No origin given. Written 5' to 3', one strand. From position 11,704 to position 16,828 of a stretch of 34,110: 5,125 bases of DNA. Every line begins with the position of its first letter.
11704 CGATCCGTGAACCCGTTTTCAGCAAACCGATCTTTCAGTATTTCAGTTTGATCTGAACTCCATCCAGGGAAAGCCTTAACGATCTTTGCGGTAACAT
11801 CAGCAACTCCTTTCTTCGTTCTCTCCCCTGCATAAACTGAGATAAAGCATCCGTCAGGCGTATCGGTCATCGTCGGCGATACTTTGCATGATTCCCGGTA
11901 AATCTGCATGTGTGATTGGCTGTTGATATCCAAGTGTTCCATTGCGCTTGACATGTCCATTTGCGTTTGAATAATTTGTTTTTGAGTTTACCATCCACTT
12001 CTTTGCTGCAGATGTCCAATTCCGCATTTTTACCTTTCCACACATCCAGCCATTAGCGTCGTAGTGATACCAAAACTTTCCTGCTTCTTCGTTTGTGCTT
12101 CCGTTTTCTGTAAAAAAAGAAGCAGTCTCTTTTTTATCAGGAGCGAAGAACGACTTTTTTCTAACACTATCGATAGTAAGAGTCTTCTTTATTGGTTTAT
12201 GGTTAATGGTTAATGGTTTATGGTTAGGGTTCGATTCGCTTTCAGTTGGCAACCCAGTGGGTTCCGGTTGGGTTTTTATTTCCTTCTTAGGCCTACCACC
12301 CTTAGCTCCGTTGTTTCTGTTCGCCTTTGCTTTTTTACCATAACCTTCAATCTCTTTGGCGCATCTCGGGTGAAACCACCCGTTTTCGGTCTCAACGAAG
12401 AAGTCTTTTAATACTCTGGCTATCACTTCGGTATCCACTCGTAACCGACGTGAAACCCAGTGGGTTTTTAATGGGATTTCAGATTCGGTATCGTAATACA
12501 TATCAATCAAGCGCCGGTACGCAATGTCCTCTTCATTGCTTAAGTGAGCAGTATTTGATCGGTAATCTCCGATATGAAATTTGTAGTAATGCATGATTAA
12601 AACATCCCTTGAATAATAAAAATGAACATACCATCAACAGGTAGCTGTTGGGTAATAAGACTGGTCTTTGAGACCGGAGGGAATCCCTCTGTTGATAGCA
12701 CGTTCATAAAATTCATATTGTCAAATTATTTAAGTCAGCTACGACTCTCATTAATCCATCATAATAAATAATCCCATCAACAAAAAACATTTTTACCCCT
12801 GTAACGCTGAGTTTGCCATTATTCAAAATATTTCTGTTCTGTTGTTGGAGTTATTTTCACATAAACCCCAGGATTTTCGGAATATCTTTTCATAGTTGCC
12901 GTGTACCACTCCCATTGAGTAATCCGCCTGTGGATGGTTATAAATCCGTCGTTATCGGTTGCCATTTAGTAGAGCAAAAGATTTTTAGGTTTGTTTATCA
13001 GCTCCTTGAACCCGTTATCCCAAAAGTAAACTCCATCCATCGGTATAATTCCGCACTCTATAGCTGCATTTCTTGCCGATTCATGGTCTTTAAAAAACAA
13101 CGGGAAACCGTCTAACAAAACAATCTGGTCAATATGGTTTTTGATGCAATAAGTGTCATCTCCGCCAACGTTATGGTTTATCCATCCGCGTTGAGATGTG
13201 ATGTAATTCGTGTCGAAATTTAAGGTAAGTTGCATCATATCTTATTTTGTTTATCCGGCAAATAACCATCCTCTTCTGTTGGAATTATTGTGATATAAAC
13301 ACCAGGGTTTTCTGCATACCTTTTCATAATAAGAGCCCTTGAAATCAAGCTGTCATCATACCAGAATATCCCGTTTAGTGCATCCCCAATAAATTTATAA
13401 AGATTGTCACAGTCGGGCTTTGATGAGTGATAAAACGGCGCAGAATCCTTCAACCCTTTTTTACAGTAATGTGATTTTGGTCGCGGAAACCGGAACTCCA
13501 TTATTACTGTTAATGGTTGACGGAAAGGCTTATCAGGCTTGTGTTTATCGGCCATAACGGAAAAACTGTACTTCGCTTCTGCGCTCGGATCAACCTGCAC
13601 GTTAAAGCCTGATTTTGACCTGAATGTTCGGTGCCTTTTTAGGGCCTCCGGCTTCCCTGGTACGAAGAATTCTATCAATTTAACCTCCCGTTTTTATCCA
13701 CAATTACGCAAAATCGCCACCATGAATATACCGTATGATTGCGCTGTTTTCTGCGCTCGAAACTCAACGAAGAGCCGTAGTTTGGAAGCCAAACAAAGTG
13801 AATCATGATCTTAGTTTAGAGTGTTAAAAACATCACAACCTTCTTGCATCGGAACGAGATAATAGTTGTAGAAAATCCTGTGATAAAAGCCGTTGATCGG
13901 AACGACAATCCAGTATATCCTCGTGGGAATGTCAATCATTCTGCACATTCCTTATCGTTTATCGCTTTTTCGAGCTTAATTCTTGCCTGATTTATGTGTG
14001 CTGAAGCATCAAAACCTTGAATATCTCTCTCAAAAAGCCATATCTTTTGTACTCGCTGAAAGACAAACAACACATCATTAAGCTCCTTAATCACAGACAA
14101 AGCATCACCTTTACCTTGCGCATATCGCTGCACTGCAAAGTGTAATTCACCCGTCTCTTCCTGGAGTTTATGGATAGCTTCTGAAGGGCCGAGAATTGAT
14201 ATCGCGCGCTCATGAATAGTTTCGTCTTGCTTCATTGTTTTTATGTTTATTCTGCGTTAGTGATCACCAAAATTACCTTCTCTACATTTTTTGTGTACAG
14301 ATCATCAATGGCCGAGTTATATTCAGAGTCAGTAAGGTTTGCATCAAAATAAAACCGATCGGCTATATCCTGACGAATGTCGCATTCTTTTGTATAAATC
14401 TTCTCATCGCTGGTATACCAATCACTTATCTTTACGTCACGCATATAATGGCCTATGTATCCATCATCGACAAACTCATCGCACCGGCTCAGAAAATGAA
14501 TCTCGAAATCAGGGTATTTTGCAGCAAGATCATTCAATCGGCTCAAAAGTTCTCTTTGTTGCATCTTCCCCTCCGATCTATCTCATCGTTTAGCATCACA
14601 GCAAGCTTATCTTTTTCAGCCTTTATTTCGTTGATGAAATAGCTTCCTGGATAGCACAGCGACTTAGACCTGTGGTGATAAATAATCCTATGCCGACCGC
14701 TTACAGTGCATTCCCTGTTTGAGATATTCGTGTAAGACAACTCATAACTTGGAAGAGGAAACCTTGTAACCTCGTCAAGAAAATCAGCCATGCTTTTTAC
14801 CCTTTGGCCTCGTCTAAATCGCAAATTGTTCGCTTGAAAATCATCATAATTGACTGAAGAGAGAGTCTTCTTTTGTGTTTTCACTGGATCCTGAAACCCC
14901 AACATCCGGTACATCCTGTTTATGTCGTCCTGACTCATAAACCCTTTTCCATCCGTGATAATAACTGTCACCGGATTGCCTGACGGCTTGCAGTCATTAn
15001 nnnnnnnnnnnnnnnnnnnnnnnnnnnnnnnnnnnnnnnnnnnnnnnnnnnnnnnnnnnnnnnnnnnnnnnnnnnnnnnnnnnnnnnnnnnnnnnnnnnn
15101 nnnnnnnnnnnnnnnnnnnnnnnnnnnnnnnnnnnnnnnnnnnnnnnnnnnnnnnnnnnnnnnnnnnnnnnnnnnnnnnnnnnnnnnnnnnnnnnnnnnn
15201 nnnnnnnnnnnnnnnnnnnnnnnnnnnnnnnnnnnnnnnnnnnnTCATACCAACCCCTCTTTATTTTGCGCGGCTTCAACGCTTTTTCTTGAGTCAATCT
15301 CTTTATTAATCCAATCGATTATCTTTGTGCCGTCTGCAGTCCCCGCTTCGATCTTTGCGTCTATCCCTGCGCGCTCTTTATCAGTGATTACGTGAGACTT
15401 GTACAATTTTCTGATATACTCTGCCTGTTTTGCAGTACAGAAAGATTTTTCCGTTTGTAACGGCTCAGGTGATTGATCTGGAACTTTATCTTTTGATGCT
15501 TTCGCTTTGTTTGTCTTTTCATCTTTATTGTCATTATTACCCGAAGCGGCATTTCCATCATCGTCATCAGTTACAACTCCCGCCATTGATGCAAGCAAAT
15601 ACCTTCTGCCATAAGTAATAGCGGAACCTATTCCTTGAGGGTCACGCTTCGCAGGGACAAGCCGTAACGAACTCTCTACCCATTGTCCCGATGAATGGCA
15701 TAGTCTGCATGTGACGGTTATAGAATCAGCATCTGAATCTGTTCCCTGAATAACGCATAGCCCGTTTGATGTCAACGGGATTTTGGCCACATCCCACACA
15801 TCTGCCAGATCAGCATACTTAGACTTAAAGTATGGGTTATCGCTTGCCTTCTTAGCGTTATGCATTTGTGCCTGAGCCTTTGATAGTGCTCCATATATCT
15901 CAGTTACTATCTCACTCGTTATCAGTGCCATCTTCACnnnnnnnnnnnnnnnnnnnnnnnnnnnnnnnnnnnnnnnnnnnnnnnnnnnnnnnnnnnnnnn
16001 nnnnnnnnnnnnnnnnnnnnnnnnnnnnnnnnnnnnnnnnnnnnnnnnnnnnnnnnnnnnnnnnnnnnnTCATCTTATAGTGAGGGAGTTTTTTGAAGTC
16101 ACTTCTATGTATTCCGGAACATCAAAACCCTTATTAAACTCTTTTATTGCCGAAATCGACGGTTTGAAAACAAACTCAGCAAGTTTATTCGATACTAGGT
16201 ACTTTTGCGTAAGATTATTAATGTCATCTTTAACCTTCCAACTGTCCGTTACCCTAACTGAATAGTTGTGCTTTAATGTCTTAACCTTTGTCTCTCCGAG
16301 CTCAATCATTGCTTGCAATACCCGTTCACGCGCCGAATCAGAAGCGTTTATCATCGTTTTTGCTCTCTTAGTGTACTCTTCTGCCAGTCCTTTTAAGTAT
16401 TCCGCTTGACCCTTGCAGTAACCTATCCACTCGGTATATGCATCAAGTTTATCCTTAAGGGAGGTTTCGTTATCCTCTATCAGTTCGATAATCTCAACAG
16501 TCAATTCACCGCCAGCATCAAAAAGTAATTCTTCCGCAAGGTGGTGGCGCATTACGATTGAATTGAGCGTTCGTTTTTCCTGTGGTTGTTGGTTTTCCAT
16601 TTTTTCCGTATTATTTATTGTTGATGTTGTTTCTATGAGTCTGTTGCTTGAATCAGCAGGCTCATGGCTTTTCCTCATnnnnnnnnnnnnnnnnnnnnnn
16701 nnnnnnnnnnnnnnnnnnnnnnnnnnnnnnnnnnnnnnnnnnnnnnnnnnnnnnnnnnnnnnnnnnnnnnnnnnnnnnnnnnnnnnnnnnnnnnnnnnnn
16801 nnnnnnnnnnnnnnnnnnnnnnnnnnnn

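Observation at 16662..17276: Protein made almost entirely of eleven 15-aa tandem repeats (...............)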

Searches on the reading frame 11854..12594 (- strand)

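Call 8: search_protein_families(library=phrogs, proteins=[window:11854-12594:-], max_evalue=0.001)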
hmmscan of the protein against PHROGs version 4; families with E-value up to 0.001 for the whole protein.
window:11854-12594:- (246 aa): 9 families
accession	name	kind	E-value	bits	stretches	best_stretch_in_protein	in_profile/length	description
phrog_21472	-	unknown function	6.9e-37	128.7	1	1-144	4-152/299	-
phrog_12767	-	unknown function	4.6e-35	122.6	1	1-126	1-137/324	-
phrog_4118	-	DNA, RNA and nucleotide metabolism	5.1e-29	102.7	1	1-137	1-139/315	primosomal protein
phrog_9327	-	DNA, RNA and nucleotide metabolism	1.4e-27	98.1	1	1-148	4-173/276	primosomal protein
phrog_6950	-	unknown function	9e-22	78.7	1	1-94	1-99/415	-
phrog_6451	-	DNA, RNA and nucleotide metabolism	1e-21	78.9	1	1-111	1-114/272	primosomal protein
phrog_3992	-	DNA, RNA and nucleotide metabolism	3e-21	77.3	1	1-138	5-138/345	primosomal protein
phrog_15768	-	unknown function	1.8e-16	61.8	1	89-216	60-196/228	-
phrog_28809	-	unknown function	6.8e-06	27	1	159-206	138-186/211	-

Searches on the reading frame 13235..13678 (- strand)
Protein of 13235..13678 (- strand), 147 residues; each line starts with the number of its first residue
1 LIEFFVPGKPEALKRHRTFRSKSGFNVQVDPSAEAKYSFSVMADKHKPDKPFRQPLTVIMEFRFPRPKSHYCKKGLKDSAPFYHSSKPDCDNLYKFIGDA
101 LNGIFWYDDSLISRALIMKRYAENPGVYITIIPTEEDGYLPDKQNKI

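Call 8: search_protein_families(library=phrogs, proteins=[window:13235-13678:-], max_evalue=0.001)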
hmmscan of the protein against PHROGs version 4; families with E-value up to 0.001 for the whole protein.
window:13235-13678:- (147 aa): 4 families
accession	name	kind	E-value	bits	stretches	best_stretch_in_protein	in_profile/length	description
phrog_140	-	DNA, RNA and nucleotide metabolism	1.9e-32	113.7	1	1-139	38-173/219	RusA-like Holliday junction resolvase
phrog_34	-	DNA, RNA and nucleotide metabolism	6.6e-06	27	1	51-139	125-199/259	RusA-like Holliday junction resolvase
phrog_24390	-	unknown function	0.00025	22.3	1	83-136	7-60/62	-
phrog_3055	-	DNA, RNA and nucleotide metabolism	0.00027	21.4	1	54-131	134-208/233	RusA-like Holliday junction resolvase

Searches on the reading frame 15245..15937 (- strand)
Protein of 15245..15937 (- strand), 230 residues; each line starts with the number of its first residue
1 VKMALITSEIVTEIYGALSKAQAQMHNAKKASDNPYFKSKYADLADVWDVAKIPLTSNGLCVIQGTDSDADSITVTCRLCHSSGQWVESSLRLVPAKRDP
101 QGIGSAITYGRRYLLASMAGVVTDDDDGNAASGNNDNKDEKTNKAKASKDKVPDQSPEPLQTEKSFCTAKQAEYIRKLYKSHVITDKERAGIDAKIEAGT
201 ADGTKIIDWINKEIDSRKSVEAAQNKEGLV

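Call 8: search_protein_families(library=phrogs, proteins=[window:15245-15937:-], max_evalue=0.001)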
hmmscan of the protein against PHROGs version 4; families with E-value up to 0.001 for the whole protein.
window:15245-15937:- (230 aa): 4 families
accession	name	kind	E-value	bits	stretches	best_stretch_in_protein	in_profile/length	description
phrog_2324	-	DNA, RNA and nucleotide metabolism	1.2e-42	146.7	1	7-177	4-174/193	Erf-like ssDNA annealing protein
phrog_155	-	DNA, RNA and nucleotide metabolism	2.7e-39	136.6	1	6-218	60-272/308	Erf-like ssDNA annealing protein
phrog_34817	-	unknown function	1.3e-16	61.8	1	3-160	1-163/291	-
phrog_10003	-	other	8.8e-10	39.5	1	28-144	59-183/297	recombinase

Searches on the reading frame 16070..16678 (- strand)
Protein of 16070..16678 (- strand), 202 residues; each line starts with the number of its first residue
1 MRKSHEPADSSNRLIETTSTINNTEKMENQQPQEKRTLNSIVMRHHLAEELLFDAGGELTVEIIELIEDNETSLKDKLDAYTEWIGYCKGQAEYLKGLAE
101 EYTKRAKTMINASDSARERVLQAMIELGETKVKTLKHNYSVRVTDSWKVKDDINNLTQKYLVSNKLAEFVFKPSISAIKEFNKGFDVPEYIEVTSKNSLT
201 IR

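Call 8: search_protein_families(library=phrogs, proteins=[window:16070-16678:-], max_evalue=0.001)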
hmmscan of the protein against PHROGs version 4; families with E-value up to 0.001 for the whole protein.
window:16070-16678:- (202 aa): 1 family
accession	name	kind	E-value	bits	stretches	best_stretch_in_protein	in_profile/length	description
phrog_253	-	DNA, RNA and nucleotide metabolism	5.5e-14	53.4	1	63-202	32-167/169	Mu Gam-like end protection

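Call 31: find_related_loci(query=window:16070-16678:-, collection=viral_contigs, flank=4000)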
Query window:16070-16678:- (202 aa) in viral_contigs; peptide patterns used: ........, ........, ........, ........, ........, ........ (x = any residue, [..] = any of these).
6 stretches matched a pattern; 1 encode a relative of the query (tblastn E <= 1e-3); 1 distinct loci.
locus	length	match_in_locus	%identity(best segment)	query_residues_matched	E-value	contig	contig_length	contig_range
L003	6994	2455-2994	69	20-202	2e-82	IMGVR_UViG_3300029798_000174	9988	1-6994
